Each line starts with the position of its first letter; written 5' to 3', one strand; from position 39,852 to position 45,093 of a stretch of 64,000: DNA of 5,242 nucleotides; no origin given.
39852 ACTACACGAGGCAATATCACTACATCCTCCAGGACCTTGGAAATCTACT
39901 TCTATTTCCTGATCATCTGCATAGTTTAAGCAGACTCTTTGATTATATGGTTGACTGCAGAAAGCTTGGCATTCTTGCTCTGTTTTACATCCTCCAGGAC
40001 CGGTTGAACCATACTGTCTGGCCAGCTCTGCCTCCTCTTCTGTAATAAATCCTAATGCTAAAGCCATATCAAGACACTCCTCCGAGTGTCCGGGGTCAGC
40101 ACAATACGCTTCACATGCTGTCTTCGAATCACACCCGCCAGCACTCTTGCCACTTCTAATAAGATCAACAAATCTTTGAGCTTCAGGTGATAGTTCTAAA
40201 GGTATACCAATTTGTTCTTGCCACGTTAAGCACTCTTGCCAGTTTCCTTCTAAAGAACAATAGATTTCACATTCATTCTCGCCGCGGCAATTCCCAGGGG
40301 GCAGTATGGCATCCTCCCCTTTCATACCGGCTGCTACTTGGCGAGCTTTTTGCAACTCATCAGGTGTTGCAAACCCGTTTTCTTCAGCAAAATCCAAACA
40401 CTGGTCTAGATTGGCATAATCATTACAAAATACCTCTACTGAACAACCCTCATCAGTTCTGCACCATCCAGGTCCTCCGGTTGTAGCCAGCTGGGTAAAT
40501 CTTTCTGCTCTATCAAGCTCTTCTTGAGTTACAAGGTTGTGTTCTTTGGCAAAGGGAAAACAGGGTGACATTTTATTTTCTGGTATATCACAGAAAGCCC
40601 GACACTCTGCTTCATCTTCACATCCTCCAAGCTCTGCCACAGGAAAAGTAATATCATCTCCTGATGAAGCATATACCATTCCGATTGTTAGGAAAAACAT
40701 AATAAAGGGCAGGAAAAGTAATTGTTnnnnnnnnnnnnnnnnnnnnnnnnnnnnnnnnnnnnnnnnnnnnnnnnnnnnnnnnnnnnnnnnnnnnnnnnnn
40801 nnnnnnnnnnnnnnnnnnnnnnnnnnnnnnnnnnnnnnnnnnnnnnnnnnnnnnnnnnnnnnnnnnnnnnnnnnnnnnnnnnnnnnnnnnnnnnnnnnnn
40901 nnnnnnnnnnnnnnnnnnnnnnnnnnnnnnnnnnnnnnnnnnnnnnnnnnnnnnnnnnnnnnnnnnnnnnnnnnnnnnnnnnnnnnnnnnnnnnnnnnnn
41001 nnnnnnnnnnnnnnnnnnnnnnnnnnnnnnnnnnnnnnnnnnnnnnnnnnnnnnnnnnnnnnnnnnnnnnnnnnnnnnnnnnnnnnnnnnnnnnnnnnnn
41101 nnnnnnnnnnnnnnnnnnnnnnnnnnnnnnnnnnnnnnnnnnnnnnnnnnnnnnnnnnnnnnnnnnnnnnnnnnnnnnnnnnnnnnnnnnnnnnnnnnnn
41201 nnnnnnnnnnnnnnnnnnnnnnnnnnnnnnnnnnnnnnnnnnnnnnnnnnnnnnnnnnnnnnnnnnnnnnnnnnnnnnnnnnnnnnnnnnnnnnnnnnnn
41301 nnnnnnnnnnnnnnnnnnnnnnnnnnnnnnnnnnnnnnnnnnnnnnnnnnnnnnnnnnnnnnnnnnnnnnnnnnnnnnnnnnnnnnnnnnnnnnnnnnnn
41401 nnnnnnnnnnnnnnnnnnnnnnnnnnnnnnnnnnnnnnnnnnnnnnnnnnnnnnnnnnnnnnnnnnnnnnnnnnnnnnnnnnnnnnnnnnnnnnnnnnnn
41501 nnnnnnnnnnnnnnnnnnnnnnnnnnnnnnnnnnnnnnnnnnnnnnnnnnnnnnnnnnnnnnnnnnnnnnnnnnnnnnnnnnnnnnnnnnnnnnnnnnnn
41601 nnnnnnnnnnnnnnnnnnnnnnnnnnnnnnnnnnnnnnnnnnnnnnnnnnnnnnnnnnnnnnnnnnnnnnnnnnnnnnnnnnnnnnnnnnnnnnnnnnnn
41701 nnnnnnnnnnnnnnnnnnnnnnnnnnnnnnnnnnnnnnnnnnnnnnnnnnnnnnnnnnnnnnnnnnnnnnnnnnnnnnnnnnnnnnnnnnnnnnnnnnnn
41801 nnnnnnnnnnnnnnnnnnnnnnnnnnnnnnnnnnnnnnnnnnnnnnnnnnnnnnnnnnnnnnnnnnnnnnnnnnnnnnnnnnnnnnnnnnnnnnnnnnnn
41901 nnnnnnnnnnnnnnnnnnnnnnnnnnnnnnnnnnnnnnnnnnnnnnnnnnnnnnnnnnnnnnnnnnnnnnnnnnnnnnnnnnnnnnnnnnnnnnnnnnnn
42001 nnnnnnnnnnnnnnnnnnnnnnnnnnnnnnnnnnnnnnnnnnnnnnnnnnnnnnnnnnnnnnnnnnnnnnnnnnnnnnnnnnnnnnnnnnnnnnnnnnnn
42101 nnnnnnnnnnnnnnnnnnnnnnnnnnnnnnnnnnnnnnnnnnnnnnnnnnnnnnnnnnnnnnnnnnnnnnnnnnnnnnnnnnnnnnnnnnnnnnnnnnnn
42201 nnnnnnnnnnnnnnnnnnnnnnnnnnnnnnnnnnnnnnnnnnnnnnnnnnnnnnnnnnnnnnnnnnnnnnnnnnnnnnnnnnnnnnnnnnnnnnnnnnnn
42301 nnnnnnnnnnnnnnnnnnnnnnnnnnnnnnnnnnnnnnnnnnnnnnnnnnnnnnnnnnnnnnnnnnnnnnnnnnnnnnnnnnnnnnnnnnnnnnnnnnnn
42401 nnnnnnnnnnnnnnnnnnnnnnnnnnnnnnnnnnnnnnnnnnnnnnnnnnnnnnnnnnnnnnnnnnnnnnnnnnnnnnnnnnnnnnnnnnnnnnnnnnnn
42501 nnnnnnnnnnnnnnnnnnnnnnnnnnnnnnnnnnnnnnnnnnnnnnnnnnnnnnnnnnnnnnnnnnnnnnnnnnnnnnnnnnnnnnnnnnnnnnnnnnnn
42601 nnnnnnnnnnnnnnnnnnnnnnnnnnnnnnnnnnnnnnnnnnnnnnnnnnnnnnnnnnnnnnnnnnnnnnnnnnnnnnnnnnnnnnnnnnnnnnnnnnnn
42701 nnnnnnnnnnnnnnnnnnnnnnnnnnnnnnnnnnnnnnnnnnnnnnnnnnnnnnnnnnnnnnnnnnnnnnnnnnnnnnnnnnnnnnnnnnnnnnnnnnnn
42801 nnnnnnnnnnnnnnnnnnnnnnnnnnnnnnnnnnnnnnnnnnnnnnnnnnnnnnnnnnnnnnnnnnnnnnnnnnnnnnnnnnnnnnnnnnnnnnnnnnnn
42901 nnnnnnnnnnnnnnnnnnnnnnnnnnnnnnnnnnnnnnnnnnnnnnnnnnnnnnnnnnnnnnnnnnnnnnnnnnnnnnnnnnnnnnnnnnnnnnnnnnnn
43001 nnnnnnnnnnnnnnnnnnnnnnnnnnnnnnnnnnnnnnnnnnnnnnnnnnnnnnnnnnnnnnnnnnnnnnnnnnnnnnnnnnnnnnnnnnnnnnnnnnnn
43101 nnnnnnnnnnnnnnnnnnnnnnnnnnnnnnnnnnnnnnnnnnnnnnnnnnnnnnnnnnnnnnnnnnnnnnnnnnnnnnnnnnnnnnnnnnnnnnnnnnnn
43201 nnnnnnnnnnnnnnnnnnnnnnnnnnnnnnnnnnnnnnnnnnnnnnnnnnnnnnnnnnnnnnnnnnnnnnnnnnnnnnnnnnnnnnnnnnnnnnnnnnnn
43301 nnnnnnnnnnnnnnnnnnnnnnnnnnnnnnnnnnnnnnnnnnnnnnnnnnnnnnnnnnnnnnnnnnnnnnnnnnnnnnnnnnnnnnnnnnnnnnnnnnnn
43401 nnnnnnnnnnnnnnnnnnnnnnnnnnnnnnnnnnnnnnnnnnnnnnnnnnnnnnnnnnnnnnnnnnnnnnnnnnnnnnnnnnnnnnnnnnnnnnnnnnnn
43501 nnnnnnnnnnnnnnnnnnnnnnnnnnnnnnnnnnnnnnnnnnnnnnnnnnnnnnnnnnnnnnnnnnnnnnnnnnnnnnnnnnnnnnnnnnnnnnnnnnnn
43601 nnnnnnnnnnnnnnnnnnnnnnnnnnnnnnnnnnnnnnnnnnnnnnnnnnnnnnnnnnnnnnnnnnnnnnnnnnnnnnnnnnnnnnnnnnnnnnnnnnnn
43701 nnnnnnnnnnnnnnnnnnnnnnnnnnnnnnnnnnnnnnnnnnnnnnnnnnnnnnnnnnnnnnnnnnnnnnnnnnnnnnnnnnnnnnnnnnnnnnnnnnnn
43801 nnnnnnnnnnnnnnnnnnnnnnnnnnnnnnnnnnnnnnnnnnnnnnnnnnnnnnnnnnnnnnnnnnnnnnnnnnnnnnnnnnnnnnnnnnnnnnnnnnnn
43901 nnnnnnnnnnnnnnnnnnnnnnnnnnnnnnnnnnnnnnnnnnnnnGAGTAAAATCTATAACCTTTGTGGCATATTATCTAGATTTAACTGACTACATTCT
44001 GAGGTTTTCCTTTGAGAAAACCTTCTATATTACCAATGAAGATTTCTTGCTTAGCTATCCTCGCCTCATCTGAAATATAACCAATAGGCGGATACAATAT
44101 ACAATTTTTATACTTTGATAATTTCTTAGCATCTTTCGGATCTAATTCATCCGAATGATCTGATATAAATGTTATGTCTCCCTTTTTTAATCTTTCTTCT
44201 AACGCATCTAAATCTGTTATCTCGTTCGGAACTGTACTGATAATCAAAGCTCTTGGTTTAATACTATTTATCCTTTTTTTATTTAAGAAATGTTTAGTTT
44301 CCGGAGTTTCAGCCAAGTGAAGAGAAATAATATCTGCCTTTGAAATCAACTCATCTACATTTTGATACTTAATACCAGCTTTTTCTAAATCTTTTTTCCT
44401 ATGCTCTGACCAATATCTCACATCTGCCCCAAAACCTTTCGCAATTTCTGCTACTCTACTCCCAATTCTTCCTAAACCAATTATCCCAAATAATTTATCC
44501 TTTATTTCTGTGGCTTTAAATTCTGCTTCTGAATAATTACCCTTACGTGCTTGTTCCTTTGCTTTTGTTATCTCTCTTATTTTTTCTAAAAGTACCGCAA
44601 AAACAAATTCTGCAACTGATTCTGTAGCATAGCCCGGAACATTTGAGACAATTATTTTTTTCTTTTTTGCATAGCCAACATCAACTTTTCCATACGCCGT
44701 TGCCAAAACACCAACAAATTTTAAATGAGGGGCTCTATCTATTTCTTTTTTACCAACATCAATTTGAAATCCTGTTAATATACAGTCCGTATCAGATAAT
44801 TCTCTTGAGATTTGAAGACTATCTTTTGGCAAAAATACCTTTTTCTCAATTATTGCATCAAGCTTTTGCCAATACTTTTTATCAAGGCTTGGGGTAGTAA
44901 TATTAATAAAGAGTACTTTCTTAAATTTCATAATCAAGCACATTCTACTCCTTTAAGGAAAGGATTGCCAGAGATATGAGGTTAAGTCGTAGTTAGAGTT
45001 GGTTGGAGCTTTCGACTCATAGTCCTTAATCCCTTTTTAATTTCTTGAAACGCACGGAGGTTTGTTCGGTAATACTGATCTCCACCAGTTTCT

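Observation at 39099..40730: Secreted protein built from about 11 four-cysteine modules with six near-identical ~33-aa tandem repeats and a poly-Q tail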

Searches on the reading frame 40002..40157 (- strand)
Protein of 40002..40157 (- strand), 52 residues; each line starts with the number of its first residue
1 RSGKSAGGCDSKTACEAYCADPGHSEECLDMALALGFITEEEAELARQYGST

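Call 47: search_solved_structures(query=A4, max_evalue=10, show_alignments=3)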
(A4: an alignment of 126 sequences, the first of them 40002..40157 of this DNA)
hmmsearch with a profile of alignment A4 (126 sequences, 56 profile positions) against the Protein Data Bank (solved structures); distinct sequences matched with E-value up to 10: 3.
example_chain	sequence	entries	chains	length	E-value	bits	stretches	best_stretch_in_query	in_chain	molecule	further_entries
2a2f_X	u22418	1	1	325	0.25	14.5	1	20-52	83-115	Exocyst complex component Sec15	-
5fmn_A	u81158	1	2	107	1.7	11.9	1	23-47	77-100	INRS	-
9k5p_A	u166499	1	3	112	5.7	10.2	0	32-49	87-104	C3-Zn2-HEHE-19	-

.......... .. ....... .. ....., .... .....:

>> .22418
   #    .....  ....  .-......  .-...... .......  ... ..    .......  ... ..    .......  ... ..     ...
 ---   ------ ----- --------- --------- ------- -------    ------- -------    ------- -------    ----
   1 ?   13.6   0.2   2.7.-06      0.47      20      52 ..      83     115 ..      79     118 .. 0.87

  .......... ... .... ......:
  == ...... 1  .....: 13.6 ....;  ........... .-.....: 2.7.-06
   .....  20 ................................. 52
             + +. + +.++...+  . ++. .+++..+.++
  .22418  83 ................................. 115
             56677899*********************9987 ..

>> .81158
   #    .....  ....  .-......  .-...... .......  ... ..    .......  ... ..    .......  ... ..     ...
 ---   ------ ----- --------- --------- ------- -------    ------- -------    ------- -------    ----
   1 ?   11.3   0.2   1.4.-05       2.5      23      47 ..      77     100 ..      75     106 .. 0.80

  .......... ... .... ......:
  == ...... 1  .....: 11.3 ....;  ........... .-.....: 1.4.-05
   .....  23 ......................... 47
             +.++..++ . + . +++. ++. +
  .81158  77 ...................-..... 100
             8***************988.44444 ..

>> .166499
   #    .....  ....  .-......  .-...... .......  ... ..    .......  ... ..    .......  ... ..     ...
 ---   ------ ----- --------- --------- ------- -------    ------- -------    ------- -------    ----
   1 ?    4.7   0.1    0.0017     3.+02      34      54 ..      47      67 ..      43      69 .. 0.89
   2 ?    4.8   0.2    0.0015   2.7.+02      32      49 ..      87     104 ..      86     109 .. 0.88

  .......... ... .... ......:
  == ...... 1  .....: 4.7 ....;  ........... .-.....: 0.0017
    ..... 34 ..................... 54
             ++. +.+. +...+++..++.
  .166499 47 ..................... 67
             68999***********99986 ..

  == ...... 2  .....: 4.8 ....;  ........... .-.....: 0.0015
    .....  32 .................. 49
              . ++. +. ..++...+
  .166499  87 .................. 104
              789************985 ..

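Call 52: predict_structure(alignment_id=A4)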
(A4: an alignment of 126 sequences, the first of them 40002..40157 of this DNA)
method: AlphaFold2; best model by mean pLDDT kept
length: 52 residues; sequences in the alignment: 126
mean_pLDDT: 81.6   pTM: 0.57
mean pLDDT of the five models: 81.6, 81.5, 80.2, 80.1, 80.0
residues with pLDDT >= 90: 6; 70-90: 37; 50-70: 8; < 50: 1
segments of 3 or more residues with pLDDT < 50: none
pLDDT, mean of each block of 10 residues (from residue 1): 65 86 87 88 86 57
secondary structure, 60 per line:
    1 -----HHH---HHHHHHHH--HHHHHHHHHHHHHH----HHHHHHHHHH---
elements in order: H12-19 H22-35 H40-49

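Call 60: search_protein_representatives(alignment_id=A4)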
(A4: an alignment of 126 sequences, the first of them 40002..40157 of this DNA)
Query: 126 sequences, 56 profile positions. Proteins with E-value up to 0.001 (for the whole library): 1911; up to 1e-10: 1643; up to 1e-30: 1090. The best 150 are listed.
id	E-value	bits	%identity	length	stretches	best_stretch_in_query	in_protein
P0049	1.1e-176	588.9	-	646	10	2-56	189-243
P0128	3.7e-173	577.7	-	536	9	2-52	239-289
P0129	1.7e-165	553.1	-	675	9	2-56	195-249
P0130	3.2e-159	533.0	-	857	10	2-52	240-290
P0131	3.2e-159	533.0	-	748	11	4-51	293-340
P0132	1.1e-155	521.7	-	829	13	3-56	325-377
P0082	4.5e-155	519.7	-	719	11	2-56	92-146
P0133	5.2e-153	513.1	-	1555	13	3-50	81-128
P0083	3.5e-151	507.3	-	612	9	4-56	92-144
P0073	1.4e-150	505.3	-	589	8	3-56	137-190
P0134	1.5e-148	498.9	-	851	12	3-56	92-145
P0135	1.8e-146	492.2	-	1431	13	3-50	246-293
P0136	7.9e-146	490.1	-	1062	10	2-56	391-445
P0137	1.5e-145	489.2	-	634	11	2-56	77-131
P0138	2.6e-144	485.3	-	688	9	3-52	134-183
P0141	1.4e-140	473.3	-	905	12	2-52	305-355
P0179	5.8e-126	426.5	-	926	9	4-48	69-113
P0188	2.1e-122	415.1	-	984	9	2-56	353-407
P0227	8.9e-112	381.1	-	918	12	2-56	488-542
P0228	2.0e-111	380.0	-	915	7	3-48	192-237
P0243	6.0e-109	372.0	-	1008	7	2-51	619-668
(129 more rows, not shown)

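Call 61: search_protein_families(library=pfam, proteins=[P0133, P0135, P0136, P0243, P0188, P0179, P0227, P0228, P0141], max_evalue=0.0001)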
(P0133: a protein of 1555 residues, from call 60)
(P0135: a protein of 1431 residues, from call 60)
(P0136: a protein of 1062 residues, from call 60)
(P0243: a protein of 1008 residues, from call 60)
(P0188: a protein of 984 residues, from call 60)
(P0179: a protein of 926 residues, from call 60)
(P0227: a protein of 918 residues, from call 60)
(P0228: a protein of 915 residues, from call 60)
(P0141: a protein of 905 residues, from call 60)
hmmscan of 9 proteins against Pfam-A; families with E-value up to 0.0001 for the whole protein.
P0133 (1555 aa): 0 families

P0135 (1431 aa): 0 families

P0136 (1062 aa): 1 family
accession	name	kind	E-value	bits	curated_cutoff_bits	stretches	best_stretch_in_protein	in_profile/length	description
PF13385.13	Laminin_G_3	-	9.5e-25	87.9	27.6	1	841-992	12-150/151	Concanavalin A-like lectin/glucanases superfamily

P0243 (1008 aa): 1 family
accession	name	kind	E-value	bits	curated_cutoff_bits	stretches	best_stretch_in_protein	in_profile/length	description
PF13385.13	Laminin_G_3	-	3.4e-20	73.2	27.6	1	91-243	12-150/151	Concanavalin A-like lectin/glucanases superfamily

P0188 (984 aa): 3 families
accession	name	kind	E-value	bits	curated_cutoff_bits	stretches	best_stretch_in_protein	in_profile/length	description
PF13385.13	Laminin_G_3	-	1.7e-27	96.9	27.6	1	741-903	1-150/151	Concanavalin A-like lectin/glucanases superfamily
PF02210.31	Laminin_G_2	-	9.6e-06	26.5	22.9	1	799-893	25-123/126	Laminin G domain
PF07953.20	Toxin_R_bind_N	-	2e-05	24.8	23.8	1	734-897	26-190/191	Clostridium neurotoxin, N-terminal receptor binding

P0179 (926 aa): 0 families

P0227 (918 aa): 0 families

P0228 (915 aa): 0 families

P0141 (905 aa): 1 family
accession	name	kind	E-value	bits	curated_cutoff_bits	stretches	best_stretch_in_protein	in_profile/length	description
PF00050.26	Kazal_1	-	4.5e-07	30.2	21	1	634-654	8-28/49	Kazal-type serine protease inhibitor domain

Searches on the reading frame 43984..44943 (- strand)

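Call 59: search_protein_families(library=pfam, proteins=[window:43984-44943:-], max_evalue=0.001)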
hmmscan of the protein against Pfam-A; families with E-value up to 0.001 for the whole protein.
window:43984-44943:- (319 aa): 4 families
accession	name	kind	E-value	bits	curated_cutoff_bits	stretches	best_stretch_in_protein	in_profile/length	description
PF02826.25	2-Hacid_dh_C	-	2.5e-38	131.7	25.1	1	116-286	2-176/178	D-isomer specific 2-hydroxyacid dehydrogenase, NAD binding domain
PF00389.36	2-Hacid_dh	-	7.5e-19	68.2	24.6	1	24-318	14-133/134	D-isomer specific 2-hydroxyacid dehydrogenase, catalytic domain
PF03446.21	NAD_binding_2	-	4.4e-06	27.2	21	1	152-260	2-115/161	NAD binding domain of 6-phosphogluconate dehydrogenase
PF00208.27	ELFV_dehydrog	-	0.00054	20.2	23.4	1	143-285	26-165/241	Glutamate/Leucine/Phenylalanine/Valine dehydrogenase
